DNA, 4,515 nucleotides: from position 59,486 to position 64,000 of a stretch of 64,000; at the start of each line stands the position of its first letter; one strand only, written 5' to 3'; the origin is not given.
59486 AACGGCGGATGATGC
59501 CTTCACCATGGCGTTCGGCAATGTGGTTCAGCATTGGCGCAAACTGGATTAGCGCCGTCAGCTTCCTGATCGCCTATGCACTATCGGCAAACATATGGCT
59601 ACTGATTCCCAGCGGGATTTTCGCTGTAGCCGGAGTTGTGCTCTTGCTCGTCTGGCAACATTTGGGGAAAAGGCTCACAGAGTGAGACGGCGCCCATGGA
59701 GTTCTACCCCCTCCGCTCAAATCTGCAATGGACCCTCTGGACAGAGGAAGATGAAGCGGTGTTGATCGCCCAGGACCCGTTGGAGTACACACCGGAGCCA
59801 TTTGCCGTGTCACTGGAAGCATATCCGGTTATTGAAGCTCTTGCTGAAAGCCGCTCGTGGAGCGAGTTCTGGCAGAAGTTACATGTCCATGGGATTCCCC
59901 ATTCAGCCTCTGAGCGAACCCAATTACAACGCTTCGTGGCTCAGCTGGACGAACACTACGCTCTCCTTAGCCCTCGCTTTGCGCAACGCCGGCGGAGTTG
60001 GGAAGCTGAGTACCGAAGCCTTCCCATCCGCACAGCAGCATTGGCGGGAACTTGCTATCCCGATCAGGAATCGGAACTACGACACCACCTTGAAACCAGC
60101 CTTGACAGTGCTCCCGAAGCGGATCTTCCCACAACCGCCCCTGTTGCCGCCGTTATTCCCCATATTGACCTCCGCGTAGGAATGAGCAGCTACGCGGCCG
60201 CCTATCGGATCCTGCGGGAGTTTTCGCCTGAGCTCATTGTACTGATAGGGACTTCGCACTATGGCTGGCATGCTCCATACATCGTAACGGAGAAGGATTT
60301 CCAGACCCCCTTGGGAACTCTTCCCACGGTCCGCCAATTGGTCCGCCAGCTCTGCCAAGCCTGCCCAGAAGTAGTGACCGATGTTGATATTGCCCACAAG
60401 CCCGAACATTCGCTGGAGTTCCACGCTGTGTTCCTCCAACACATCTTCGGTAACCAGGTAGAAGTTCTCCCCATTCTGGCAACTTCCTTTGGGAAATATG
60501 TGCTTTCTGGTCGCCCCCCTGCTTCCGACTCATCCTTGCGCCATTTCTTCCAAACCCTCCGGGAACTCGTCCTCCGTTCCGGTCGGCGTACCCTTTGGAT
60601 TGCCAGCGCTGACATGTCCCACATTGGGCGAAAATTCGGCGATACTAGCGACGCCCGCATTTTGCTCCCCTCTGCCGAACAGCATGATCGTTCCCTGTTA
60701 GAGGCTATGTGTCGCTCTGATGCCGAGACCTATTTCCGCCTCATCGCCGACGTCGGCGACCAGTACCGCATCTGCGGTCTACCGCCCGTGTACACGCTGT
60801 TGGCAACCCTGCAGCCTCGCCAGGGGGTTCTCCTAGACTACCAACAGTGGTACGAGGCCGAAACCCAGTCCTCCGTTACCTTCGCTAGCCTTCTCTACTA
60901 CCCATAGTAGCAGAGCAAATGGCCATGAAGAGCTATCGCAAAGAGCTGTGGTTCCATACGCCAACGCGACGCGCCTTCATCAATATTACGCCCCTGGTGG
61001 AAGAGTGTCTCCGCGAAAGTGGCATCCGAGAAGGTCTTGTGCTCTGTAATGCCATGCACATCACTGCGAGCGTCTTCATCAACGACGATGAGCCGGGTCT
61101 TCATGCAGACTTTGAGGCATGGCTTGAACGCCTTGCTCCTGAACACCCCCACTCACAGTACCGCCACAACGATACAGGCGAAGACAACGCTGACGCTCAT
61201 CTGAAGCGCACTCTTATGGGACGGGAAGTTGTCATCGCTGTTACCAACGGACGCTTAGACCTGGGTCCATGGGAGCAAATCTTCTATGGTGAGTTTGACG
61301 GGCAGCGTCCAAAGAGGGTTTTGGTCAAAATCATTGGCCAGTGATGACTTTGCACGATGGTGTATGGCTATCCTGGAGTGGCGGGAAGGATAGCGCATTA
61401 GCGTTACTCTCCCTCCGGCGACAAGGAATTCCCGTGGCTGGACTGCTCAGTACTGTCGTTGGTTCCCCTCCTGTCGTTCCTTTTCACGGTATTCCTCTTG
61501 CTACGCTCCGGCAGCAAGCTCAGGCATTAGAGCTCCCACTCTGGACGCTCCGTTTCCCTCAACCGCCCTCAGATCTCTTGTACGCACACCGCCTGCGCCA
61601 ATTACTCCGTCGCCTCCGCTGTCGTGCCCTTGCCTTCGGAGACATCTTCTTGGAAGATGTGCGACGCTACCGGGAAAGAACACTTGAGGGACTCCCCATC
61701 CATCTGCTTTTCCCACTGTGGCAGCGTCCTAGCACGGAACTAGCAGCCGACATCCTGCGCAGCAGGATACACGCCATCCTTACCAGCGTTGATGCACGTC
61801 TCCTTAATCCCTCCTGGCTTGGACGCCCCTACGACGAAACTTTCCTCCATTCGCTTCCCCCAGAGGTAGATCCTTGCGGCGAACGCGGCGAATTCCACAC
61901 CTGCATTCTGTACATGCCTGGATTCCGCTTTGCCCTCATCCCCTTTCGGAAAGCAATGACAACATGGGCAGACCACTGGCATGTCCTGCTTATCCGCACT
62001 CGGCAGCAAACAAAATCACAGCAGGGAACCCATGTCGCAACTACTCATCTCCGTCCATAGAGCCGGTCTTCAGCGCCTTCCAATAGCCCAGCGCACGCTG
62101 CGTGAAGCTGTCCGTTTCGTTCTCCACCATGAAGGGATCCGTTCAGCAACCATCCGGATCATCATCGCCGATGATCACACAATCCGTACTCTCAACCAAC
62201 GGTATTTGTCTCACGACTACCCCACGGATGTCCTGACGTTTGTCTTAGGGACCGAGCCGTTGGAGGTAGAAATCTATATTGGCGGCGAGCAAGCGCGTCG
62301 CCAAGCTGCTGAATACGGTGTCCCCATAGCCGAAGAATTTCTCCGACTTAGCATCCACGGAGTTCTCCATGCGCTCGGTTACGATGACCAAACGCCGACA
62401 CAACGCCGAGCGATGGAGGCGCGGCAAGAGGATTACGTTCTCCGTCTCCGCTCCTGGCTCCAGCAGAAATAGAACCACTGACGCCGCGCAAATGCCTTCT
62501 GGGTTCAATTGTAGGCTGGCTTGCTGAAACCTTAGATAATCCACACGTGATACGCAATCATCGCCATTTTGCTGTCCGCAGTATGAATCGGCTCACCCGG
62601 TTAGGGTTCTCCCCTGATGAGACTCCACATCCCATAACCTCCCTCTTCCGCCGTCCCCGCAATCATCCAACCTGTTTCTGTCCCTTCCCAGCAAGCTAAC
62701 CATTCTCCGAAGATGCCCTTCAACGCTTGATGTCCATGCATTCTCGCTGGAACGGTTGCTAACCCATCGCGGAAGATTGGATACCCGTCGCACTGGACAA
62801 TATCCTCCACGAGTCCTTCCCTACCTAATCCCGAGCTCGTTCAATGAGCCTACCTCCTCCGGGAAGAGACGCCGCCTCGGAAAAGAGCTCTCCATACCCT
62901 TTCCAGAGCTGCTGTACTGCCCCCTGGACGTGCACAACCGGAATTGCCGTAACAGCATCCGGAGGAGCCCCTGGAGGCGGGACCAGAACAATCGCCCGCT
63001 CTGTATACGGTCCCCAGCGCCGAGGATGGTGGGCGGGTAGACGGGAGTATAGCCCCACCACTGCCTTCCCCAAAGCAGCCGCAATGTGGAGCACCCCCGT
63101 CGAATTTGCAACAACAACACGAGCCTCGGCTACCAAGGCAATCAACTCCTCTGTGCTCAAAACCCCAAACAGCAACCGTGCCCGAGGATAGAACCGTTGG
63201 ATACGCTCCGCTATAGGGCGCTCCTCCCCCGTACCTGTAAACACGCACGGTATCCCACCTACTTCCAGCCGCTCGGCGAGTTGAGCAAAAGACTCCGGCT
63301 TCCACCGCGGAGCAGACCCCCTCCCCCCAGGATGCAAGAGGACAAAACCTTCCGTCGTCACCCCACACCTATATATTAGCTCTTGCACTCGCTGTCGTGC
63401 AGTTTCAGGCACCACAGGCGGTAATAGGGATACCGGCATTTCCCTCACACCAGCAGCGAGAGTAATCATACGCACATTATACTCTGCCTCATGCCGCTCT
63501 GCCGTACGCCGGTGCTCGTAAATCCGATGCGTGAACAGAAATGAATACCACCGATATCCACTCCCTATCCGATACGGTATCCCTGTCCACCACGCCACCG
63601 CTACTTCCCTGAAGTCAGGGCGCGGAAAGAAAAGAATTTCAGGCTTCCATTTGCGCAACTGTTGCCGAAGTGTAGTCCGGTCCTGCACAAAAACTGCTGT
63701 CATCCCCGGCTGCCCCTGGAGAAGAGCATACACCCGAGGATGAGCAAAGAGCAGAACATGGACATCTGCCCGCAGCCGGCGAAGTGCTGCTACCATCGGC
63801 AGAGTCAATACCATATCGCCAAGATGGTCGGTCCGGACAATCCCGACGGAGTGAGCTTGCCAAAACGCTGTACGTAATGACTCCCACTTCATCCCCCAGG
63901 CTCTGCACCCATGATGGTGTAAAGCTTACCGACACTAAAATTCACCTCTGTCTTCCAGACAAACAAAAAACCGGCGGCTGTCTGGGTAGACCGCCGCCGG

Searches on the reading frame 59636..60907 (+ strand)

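Call 50: search_protein_families(library=pfam, proteins=[window:59636-60907:+], max_evalue=0.001)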
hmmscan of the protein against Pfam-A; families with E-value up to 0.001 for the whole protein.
window:59636-60907:+ (423 aa): 1 family
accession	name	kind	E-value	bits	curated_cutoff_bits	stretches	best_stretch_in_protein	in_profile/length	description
PF01875.22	Memo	-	5.7e-39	134.4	27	1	134-419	2-268/269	Memo-like protein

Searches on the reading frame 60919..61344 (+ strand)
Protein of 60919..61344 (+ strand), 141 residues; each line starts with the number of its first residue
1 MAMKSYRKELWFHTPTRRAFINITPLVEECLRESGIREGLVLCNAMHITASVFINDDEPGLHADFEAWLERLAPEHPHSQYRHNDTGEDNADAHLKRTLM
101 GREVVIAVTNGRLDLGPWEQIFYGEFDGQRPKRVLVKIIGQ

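Call 51: search_protein_families(library=pfam, proteins=[window:60919-61344:+], max_evalue=0.001)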
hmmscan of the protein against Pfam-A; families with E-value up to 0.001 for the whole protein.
window:60919-61344:+ (141 aa): 1 family
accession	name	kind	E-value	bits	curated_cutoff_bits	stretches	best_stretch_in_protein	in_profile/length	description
PF01894.22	UPF0047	-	8.6e-39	132.8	27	1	22-138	1-117/117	Uncharacterised protein family UPF0047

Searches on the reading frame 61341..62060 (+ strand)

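Call 51: search_protein_families(library=pfam, proteins=[window:61341-62060:+], max_evalue=0.001)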
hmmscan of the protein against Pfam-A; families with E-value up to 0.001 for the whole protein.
window:61341-62060:+ (239 aa): 1 family
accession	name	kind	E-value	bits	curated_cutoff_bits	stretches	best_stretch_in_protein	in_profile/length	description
PF01902.24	Diphthami_syn_2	-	1.6e-24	87.1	23.2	1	12-219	7-215/219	Diphthamide synthase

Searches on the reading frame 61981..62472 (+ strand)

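Call 51: search_protein_families(library=pfam, proteins=[window:61981-62472:+], max_evalue=0.001)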
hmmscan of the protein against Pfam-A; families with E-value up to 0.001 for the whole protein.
window:61981-62472:+ (163 aa): 1 family
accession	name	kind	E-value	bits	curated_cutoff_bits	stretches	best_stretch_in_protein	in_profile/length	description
PF02130.23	YbeY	-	1.3e-26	93.4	25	1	38-153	9-126/129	Endoribonuclease YbeY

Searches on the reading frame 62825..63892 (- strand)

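Call 51: search_protein_families(library=pfam, proteins=[window:62825-63892:-], max_evalue=0.001)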
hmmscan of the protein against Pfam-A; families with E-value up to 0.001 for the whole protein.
window:62825-63892:- (355 aa): 1 family
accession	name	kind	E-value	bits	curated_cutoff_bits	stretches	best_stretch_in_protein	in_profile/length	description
PF01075.23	Glyco_transf_9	-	3.1e-21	76.3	22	1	77-303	6-227/247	Glycosyltransferase family 9 (heptosyltransferase)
